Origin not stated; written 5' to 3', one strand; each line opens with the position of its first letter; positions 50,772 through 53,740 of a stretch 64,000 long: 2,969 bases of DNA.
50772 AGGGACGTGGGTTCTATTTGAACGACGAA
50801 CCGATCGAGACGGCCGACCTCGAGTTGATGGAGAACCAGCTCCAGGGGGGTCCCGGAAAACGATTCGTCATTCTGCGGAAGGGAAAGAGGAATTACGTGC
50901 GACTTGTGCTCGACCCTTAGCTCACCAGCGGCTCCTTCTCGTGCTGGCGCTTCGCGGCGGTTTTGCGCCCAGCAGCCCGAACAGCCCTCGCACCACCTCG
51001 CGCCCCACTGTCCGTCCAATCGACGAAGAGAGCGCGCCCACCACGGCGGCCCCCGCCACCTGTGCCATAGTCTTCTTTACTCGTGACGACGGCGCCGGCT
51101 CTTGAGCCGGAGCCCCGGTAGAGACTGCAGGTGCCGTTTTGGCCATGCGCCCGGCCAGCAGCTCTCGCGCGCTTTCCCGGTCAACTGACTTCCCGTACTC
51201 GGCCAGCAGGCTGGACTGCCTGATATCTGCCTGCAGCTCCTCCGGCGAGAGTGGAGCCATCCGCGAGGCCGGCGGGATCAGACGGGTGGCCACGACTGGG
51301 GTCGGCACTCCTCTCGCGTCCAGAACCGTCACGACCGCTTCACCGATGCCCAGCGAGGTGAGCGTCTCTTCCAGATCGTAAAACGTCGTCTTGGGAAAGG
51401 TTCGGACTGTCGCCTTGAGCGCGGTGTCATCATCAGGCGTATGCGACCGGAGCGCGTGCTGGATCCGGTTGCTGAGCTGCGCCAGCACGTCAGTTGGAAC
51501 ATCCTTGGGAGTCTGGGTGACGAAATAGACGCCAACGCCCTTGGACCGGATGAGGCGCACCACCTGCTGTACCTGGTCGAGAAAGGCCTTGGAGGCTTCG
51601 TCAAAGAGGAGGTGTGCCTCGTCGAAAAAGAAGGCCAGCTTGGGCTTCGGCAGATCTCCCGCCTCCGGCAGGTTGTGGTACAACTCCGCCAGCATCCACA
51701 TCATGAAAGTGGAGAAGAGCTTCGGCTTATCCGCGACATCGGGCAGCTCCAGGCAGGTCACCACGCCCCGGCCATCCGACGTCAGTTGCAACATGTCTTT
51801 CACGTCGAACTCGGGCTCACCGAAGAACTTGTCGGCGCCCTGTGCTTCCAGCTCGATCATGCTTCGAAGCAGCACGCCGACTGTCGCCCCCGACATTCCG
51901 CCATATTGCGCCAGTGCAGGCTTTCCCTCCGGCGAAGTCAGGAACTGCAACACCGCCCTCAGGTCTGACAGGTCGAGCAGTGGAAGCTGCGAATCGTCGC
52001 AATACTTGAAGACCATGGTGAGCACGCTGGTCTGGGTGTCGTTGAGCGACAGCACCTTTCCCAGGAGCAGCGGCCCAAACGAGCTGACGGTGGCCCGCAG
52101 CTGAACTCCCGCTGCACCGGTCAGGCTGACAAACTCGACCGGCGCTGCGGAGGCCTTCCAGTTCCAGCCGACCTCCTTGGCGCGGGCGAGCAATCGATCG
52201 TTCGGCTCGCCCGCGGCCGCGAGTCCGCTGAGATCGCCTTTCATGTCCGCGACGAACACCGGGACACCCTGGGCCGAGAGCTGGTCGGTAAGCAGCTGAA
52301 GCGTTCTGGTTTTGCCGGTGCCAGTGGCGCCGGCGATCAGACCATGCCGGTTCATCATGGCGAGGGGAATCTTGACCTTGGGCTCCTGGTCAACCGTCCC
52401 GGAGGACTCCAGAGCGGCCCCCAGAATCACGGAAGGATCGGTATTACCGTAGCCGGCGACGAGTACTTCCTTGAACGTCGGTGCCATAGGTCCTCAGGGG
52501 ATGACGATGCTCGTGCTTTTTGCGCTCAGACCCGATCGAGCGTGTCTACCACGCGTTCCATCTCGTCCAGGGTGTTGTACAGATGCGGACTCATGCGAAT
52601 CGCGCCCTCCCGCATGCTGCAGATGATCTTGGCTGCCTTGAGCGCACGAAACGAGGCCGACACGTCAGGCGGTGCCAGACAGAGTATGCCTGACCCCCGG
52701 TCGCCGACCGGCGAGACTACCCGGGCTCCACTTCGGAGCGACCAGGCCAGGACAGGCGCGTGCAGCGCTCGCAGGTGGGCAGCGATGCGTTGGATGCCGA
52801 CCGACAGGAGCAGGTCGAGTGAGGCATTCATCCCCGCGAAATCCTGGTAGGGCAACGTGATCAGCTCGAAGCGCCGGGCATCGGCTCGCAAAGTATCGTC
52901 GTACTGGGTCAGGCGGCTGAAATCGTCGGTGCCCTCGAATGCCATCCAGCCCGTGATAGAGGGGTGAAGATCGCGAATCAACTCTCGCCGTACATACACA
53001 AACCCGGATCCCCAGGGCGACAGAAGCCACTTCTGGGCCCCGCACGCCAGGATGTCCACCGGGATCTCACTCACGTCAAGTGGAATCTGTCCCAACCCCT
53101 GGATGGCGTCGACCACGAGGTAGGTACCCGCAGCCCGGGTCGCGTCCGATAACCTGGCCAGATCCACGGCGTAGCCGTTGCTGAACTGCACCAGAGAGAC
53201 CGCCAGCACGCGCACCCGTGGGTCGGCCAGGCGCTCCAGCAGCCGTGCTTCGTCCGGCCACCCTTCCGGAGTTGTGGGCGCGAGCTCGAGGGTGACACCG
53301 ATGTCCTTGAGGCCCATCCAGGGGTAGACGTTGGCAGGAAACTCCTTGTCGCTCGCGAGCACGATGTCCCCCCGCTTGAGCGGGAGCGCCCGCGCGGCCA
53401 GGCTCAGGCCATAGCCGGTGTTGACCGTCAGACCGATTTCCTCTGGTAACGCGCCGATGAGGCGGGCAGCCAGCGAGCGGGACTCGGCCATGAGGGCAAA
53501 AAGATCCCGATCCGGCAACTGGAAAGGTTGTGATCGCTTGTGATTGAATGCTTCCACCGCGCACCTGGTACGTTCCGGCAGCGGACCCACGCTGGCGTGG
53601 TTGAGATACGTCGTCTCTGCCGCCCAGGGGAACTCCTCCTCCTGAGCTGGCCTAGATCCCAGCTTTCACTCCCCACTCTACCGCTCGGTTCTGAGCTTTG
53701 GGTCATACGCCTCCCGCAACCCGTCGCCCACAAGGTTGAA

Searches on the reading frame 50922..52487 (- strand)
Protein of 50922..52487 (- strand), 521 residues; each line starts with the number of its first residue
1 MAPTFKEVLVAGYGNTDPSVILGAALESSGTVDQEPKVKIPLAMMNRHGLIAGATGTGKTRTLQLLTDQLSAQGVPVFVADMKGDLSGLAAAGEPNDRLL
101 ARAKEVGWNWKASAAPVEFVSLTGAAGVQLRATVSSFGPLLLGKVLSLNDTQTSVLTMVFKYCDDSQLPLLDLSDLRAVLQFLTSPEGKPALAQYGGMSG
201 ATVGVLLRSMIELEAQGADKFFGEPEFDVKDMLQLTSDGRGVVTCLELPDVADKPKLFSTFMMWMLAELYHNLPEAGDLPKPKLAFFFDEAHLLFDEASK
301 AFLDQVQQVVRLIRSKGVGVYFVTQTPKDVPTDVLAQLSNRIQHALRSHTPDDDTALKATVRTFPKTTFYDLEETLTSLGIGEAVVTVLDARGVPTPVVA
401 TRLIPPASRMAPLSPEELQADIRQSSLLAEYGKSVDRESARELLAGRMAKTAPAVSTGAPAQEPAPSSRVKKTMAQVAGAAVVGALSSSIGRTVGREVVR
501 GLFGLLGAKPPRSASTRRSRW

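Call 37: search_protein_families(library=pfam, proteins=[window:50922-52487:-], max_evalue=0.001)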
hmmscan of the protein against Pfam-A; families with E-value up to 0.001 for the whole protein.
window:50922-52487:- (521 aa): 7 families
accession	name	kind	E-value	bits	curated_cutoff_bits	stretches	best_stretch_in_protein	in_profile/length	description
PF05872.18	HerA_C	-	5.1e-187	622.9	22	1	33-509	8-500/502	Helicase HerA-like C-terminal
PF01935.23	DUF87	-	1.7e-08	35.3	23.2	1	34-95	10-73/220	Helicase HerA, central domain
PF10412.15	TrwB_AAD_bind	-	6.8e-06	25.7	20.5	1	37-86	6-55/387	Type IV secretion-system coupling protein DNA-binding domain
PF13401.12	AAA_22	-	8.3e-06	26.6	27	0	47-83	6-42/130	AAA domain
PF13604.12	AAA_30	-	2.7e-05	24.5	27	0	44-80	16-52/191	AAA domain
PF04851.21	ResIII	-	0.0003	21.2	22.5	0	46-80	23-60/164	Type III restriction enzyme, res subunit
PF12846.13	AAA_10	-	0.00062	19.4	27.5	0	254-334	214-290/362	AAA-like domain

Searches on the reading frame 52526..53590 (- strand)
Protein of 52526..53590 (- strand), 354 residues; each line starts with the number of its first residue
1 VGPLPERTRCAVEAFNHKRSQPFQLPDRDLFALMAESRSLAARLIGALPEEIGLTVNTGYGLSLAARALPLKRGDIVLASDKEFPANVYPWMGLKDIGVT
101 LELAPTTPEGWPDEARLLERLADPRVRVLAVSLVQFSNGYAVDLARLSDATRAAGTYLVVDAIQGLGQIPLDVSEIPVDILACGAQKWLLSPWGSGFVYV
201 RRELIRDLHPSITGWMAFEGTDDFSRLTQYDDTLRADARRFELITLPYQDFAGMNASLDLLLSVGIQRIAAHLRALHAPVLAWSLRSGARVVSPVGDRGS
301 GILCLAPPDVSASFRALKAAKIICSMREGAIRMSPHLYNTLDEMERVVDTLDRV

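Call 37: search_protein_families(library=pfam, proteins=[window:52526-53590:-], max_evalue=0.001)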
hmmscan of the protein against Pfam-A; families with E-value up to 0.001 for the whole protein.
window:52526-53590:- (354 aa): 1 family
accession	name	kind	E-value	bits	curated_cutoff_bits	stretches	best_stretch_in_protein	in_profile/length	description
PF00266.25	Aminotran_5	-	1.9e-35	123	21.5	1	32-281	43-288/371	Aminotransferase class-V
